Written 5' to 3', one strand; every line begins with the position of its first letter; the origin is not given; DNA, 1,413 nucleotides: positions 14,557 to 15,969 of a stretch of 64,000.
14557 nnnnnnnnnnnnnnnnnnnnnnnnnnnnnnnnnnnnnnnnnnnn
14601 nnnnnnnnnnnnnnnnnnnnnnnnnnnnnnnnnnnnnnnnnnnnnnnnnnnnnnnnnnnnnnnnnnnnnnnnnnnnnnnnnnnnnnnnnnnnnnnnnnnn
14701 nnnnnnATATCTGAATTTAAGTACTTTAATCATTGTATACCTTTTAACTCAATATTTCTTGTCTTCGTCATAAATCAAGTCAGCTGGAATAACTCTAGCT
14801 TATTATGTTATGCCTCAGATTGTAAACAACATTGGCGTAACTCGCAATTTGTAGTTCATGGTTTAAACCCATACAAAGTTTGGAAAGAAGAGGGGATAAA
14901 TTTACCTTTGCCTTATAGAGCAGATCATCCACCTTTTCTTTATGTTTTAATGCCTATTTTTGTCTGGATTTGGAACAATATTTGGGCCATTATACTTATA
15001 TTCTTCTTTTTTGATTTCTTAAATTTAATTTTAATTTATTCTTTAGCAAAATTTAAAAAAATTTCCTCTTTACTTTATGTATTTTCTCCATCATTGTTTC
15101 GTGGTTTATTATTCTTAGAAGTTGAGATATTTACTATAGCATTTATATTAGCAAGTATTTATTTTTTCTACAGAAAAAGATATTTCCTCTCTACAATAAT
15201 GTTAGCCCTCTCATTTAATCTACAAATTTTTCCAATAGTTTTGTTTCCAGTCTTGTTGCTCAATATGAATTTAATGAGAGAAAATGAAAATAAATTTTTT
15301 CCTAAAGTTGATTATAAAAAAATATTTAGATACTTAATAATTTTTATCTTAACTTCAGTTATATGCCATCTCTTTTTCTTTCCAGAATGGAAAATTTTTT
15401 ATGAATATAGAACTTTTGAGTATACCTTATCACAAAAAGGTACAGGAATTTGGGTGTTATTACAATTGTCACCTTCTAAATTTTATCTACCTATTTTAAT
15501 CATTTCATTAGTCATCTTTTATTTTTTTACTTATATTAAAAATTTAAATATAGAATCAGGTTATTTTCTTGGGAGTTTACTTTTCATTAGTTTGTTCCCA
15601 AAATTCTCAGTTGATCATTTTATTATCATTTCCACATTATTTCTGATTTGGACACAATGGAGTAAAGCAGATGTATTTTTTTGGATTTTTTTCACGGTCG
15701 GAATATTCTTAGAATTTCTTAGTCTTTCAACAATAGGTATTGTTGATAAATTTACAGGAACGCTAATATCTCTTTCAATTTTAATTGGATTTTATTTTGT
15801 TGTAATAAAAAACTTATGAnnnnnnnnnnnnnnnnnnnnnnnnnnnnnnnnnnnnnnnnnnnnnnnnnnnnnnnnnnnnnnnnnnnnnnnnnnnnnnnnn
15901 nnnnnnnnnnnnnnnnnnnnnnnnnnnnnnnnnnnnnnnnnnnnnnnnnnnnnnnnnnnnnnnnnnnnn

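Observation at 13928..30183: Candidate lipid-linked protein O-glycosylation route: Dol-P-sugar synthase-like GT2 plus PMT-type GT-C with DE motif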

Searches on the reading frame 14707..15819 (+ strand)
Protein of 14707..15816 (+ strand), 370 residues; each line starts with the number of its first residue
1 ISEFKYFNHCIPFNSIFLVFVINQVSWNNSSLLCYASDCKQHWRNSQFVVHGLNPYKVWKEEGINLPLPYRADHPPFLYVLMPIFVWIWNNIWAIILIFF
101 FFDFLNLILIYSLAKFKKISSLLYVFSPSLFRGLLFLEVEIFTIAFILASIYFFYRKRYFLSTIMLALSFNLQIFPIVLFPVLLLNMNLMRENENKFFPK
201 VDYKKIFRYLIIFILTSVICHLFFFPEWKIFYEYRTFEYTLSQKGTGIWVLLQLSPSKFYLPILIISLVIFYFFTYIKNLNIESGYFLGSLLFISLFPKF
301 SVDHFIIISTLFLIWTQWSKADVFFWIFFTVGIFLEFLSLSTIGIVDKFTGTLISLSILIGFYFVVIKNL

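Call 4: search_protein_families(library=pfam, proteins=[window:14908-15819:+], max_evalue=0.01)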
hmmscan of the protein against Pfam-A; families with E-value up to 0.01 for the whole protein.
window:14908-15819:+ (303 aa): 2 families
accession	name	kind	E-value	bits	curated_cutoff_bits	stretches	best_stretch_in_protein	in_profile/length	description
PF13231.12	PMT_2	-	0.0016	19.1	26.1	1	6-150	1-155/160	Dolichyl-phosphate-mannose-protein mannosyltransferase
PF09594.16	GT87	-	0.0037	17.5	25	1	8-152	4-142/237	Glycosyltransferase family 87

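Call 5: search_protein_families(library=ncbifam, proteins=[window:14908-15819:+], max_evalue=0.01)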
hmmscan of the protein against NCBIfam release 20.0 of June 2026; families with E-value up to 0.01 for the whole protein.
window:14908-15819:+ (303 aa): 0 families

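Call 60: find_homologous_proteins(query=window:14707-15816:+, max_evalue=0.001)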
Query window:14707-15816:+ (370 aa): 16 proteins with E <= 0.001 among 8000 candidates.
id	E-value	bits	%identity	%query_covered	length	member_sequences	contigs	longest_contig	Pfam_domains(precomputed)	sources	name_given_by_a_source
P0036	2.8e-172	591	100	78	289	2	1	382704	-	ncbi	ncbi:MAG: hypothetical protein QW802_00080 [Candidatus Altiarchaeota archaeon]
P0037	2.4e-141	490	64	89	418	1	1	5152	-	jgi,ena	-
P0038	2.6e-122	427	53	98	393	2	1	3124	-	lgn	-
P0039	6.4e-119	416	54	94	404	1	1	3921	-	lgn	-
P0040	1.5e-116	408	53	96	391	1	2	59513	-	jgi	jgi:hypothetical protein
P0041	1.6e-116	408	53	96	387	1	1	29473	-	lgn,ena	-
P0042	1.1e-112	395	51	96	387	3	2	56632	-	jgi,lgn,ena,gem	-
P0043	4.7e-108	380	54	90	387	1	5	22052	-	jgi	-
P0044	3.2e-107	377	49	98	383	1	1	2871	-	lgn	-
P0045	1.8e-105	372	52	96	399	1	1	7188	-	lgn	-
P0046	4.7e-101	357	49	96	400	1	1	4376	-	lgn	-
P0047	2.3e-98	348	50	94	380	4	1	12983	-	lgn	-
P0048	1.3e-97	346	48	96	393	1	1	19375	-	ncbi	-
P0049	1.1e-90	323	47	88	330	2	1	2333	-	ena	-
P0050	9.9e-84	300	45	94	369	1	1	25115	-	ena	-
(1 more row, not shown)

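Call 62: find_encoding_contigs(protein=P0040, flank=7000, max_places=1)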
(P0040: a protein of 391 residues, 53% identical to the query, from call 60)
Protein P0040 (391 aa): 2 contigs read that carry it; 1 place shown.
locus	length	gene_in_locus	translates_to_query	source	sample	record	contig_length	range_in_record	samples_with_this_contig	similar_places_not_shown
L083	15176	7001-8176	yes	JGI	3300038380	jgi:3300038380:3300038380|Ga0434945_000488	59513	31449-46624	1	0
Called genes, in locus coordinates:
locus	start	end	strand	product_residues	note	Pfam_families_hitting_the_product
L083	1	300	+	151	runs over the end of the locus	-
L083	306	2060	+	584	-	-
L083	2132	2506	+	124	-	-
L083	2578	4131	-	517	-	PF01943:Polysacc_synt, PF03023:MurJ (weak), PF01554:MatE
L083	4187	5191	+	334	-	PF00535:Glycos_transf_2, PF10111:Glyco_tranf_2_2, PF13506:Glyco_transf_21 (weak), PF13641:Glyco_tranf_2_3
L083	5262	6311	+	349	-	PF01073:3Beta_HSD, PF01370:Epimerase, PF02719:Polysacc_synt_2, PF04321:RmlD_sub_bind, PF07993:NAD_binding_4, PF16363:GDP_Man_Dehyd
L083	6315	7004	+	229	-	PF00535:Glycos_transf_2, PF10111:Glyco_tranf_2_2, PF13641:Glyco_tranf_2_3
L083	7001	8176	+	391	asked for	-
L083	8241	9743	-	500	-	PF01663:Phosphodiest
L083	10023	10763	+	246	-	PF01209:Ubie_methyltran, PF13489:Methyltransf_23 (weak), PF13847:Methyltransf_31, PF08241:Methyltransf_11, PF08242:Methyltransf_12, PF13649:Methyltransf_25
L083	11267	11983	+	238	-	PF00535:Glycos_transf_2, PF10111:Glyco_tranf_2_2 (weak)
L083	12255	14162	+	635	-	-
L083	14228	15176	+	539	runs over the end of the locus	PF02350:Epimerase_2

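Call 63: find_encoding_contigs(protein=P0042, flank=7000, max_places=1)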
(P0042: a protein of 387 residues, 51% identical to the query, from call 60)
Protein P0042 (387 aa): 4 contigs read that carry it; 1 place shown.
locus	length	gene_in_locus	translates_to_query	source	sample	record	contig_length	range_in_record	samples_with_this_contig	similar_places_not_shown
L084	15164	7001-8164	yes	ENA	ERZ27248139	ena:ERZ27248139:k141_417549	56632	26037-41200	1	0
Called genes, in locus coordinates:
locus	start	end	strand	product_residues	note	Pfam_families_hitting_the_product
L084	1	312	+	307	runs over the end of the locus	PF25231:DUF7847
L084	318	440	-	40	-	-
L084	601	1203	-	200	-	PF01174:SNO, PF00117:GATase, PF07685:GATase_3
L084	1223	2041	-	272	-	PF01145:Band_7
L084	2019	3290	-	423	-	PF25145:NfeD1b_N, PF24961:NfeD_membrane, PF01957:NfeD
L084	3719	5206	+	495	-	PF01943:Polysacc_synt, PF03023:MurJ, PF13440:Polysacc_synt_3, PF01554:MatE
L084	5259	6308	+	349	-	PF01073:3Beta_HSD, PF01370:Epimerase, PF02719:Polysacc_synt_2, PF04321:RmlD_sub_bind, PF07993:NAD_binding_4, PF16363:GDP_Man_Dehyd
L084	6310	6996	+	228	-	PF00535:Glycos_transf_2, PF10111:Glyco_tranf_2_2, PF13641:Glyco_tranf_2_3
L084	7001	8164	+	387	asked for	-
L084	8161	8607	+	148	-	PF08241:Methyltransf_11, PF13489:Methyltransf_23 (weak)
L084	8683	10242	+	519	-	PF02350:Epimerase_2, PF00534:Glycos_transf_1 (weak), PF04007:DUF354 (weak)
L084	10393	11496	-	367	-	PF04230:PS_pyruv_trans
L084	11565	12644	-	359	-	PF03102:NeuB, PF08666:SAF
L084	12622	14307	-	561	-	PF02348:CTP_transf_3, PF04101:Glyco_tran_28_C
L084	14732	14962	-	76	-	-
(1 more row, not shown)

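Call 64: find_encoding_contigs(protein=P0048, flank=7000, max_places=1)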
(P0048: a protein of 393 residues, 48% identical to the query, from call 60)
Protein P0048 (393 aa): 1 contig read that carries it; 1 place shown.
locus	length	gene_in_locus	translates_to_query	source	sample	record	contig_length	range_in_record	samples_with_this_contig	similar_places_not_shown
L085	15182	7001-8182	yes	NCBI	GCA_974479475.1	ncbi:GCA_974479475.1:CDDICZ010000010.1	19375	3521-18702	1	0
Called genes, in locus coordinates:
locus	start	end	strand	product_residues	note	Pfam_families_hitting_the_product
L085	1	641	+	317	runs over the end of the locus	PF00551:Formyl_trans_N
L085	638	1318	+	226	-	PF05724:TPMT (faint), PF13489:Methyltransf_23, PF07021:MetW (faint), PF13847:Methyltransf_31, PF08241:Methyltransf_11, PF08242:Methyltransf_12, PF13649:Methyltransf_25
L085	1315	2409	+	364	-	PF02350:Epimerase_2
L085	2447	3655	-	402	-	PF13546:DDE_5, PF01609:DDE_Tnp_1, PF13701:DDE_Tnp_1_4 (weak)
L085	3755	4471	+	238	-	PF00535:Glycos_transf_2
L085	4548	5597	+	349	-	PF01073:3Beta_HSD, PF01370:Epimerase, PF02719:Polysacc_synt_2, PF04321:RmlD_sub_bind, PF07993:NAD_binding_4, PF16363:GDP_Man_Dehyd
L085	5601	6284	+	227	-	PF00535:Glycos_transf_2, PF10111:Glyco_tranf_2_2, PF13641:Glyco_tranf_2_3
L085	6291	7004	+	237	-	PF13489:Methyltransf_23, PF13847:Methyltransf_31, PF08241:Methyltransf_11, PF08242:Methyltransf_12, PF13649:Methyltransf_25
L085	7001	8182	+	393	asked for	-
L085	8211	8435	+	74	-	-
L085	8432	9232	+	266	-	PF02540:NAD_synthase, PF03054:tRNA_Me_trans (faint)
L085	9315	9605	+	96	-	-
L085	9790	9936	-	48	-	-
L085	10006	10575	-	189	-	PF00708:Acylphosphatase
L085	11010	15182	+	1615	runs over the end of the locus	?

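Call 72: predict_structure(alignment_id=A6)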
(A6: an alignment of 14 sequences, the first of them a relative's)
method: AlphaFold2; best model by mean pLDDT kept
length: 418 residues; sequences in the alignment: 14
mean_pLDDT: 82.4   pTM: 0.86
mean pLDDT of the five models: 82.4, 81.9, 81.6, 80.8, 80.3
residues with pLDDT >= 90: 172; 70-90: 169; 50-70: 55; < 50: 22
segments of 3 or more residues with pLDDT < 50: 1-6, 11-13, 157-159, 411-418
pLDDT, mean of each block of 10 residues (from residue 1): 45 69 90 91 78 68 87 94 90 88 91 87 91 94 91 53 85 97 97 91 94 72 64 94 96 88 71 64 81 92 90 94 86 83 91 89 80 66 77 90 79 35
secondary structure, 60 per line:
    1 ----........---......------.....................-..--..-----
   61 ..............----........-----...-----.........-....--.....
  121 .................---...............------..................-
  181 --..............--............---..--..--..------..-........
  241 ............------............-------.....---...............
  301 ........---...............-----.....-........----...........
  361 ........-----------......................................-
elements in order: H5-12 H16-21 H28-48 H61-74 H79-86 H100-108 H110-113 H116-137 H141-155 H162-179 H183-196 H199-210 H233-252 H259-270 H278-282 H286-308 H312-326 H332-336 H338-345 H350-368 H380-417

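Call 74: fold_search(model_id=the predicted structure, library=pdb)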
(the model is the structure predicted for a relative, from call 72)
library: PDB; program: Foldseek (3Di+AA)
matches with E <= 10: 67; with E <= 0.001: 1
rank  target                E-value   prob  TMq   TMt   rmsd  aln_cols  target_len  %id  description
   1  9wno_A                6.6e-04  1.00  0.67  0.69   5.3       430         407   16  Cryo-EM structure of Candida glabrata GPI mannosyltransferase I bound to Dol-P-Man (released 2025-12-03)
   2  8imx_U                1.7e-03  1.00  0.57  0.57   6.5       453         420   14  Cryo-EM structure of GPI-T with a chimeric GPI-anchored protein (released 2023-08-16)
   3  7wld_U                2.6e-03  1.00  0.55  0.55   7.7       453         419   14  Cryo-EM structure of the human glycosylphosphatidylinositol transamidase complex at 2.53 Angstrom resolution (released 2022-04-27)
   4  7w72_U                4.6e-03  1.00  0.55  0.55   7.0       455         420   14  Structure of a human glycosylphosphatidylinositol (GPI) transamidase (released 2022-02-16)
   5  9ub7_B                1.7e-02  1.00  0.58  0.61   6.0       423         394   15  Structure of glycosylphosphatidylinositol transamidase,state 1 (released 2026-04-08)
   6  9dm7_A                1.9e-02  1.00  0.53  0.59   7.3       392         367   12  mannosyltransferase PimE in complex with Fab_E6 (released 2025-06-25)
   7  5f15                  1.9e-02  1.00  0.42  0.34  15.0       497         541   10  Crystal Structure of ArnT from Cupriavidus metallidurans bound to Undecaprenyl phosphate (released 2016-02-17)
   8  6snh_X                2.3e-02  1.00  0.57  0.51   9.3       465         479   14  Cryo-EM structure of yeast ALG6 in complex with 6AG9 Fab and Dol25-P-Glc (released 2020-03-11)
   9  9s6r_A                7.5e-02  1.00  0.51  0.55   7.1       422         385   12  Ternary cryo-EM structure of yeast ALG3 with Dol25-PP-GlcNAc2Man5, Dol25-P-Man, and Fab (released 2026-03-18)
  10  9dm5                  8.8e-02  1.00  0.49  0.53   7.4       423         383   12  Product-Bound mannosyltransferase PimE (released 2025-06-25)
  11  5ogl_A                2.1e-01  0.38  0.23  0.16  18.6       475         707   13  Structure of bacterial oligosaccharyltransferase PglB in complex with an acceptor peptide and an lipid-linked oligosac (released 2017-10-25)
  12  7bvc_B                1.0e+00  0.72  0.39  0.18   9.7       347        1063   12  Cryo-EM structure of Mycobacterium smegmatis arabinosyltransferase EmbA-EmbB-AcpM2 in complex with ethambutol (released 2020-04-29)
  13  9f63                  1.2e+00  0.06  0.14  0.14  25.4       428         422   12  Crystal structure of Saccharomyces cerevisiae pH nine-sensitive protein 1 (PNS1) (released 2024-05-15)
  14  9jxl                  1.3e+00  0.06  0.12  0.10  23.0       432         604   13  Cryo-EM structure of human XPR1 in an open state at the intracellular gate and a closed state at the extracellular gate, (released 2025-08-27)
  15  9j7d_A                1.7e+00  0.03  0.11  0.09  26.5       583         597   11  Arabidopsis high-affinity urea transport DUR3 in the inward-facing open conformation, dimeric state (released 2025-05-07)
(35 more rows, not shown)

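Call 78: search_protein_families(library=pfam, proteins=[P0037, P0040], max_evalue=1)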
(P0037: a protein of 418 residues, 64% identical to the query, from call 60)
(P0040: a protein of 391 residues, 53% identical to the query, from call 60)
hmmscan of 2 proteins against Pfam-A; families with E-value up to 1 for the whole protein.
P0037 (418 aa): 0 families

P0040 (391 aa): 1 family
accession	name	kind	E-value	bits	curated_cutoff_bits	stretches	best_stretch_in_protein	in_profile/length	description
PF19779.4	DUF6264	-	0.022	15.4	31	1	321-353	132-164/183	Family of unknown function (DUF6264)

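Call 87: search_protein_representatives(alignment_id=A6)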
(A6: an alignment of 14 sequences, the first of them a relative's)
Query: 14 sequences, 391 profile positions. Proteins with E-value up to 0.001 (for the whole library): 67; up to 1e-10: 5; up to 1e-30: 5. The best 67 are listed.
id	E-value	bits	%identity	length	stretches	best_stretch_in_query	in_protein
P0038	1.2e-175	600.7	-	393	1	4-390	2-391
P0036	8.9e-125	433.2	-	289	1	99-386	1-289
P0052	1.9e-83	297.1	-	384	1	4-390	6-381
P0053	6.1e-46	173.7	-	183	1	115-241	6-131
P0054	5.5e-41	157.3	-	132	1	1-121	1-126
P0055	4.1e-09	52.4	-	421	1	18-334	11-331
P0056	2.0e-08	50.2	-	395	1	118-331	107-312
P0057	3.6e-08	49.3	-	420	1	63-204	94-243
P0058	6.4e-08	48.5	-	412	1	89-359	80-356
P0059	9.3e-08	48.0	-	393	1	27-354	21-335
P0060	1.8e-07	47.0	-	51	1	52-89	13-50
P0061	1.9e-07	46.9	-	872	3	108-211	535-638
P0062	2.2e-07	46.7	-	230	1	155-351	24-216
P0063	2.4e-07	46.6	-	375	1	114-248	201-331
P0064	3.0e-07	46.3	-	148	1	109-209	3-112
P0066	1.0e-06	44.5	-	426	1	90-340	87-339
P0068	6.8e-06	41.8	-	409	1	88-370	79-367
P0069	6.8e-06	41.8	-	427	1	101-337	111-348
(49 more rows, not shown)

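Call 88: search_protein_families(library=pfam, proteins=[P0052, P0055, P0056, P0057, P0058, P0059, P0066, P0068, P0069, P0061], max_evalue=0.01)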
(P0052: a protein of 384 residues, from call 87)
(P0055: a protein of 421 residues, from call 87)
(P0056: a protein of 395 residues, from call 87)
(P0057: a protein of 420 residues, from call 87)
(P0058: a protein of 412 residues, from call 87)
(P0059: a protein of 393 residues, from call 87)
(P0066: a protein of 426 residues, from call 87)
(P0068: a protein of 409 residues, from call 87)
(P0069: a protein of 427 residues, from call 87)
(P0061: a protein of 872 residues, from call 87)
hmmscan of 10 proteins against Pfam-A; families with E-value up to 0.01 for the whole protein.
P0052 (384 aa): 0 families

P0055 (421 aa): 0 families

P0056 (395 aa): 2 families
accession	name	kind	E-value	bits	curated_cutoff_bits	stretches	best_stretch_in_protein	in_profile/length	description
PF05007.19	Mannosyl_trans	-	1.7e-09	38.4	23.4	1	151-330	14-219/259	Mannosyltransferase (PIG-M)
PF09594.16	GT87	-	1.8e-05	25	25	1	100-290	23-230/237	Glycosyltransferase family 87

P0057 (420 aa): 1 family
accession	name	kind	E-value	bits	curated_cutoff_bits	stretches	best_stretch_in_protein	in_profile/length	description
PF09594.16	GT87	-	6.1e-06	26.6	25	1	128-283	2-162/237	Glycosyltransferase family 87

P0058 (412 aa): 1 family
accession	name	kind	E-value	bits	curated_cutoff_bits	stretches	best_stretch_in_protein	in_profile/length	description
PF09594.16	GT87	-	9e-11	42.4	25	1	83-303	4-231/237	Glycosyltransferase family 87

P0059 (393 aa): 0 families

P0066 (426 aa): 0 families

P0068 (409 aa): 2 families
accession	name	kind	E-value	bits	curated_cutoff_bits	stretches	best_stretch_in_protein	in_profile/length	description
PF09594.16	GT87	-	9.7e-06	25.9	25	1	83-295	4-223/237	Glycosyltransferase family 87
PF24008.1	DUF7322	-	0.0062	16.5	27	1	356-385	28-57/61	Domain of unknown function (DUF7322)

P0069 (427 aa): 2 families
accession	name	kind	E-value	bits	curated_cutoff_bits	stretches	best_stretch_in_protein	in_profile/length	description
PF05007.19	Mannosyl_trans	-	5.7e-08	33.4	23.4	1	165-377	6-229/259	Mannosyltransferase (PIG-M)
PF09594.16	GT87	-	8.8e-05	22.8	25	1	116-254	17-157/237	Glycosyltransferase family 87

P0061 (872 aa): 3 families
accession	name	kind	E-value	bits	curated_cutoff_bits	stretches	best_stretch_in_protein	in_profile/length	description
PF09594.16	GT87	-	3.1e-19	70.1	25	2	509-762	1-230/237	Glycosyltransferase family 87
PF13231.12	PMT_2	-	6.4e-09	36.6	26.1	2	100-234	22-157/160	Dolichyl-phosphate-mannose-protein mannosyltransferase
PF06728.19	PIG-U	-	0.00028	20.5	24.5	1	94-232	73-227/378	GPI transamidase subunit PIG-U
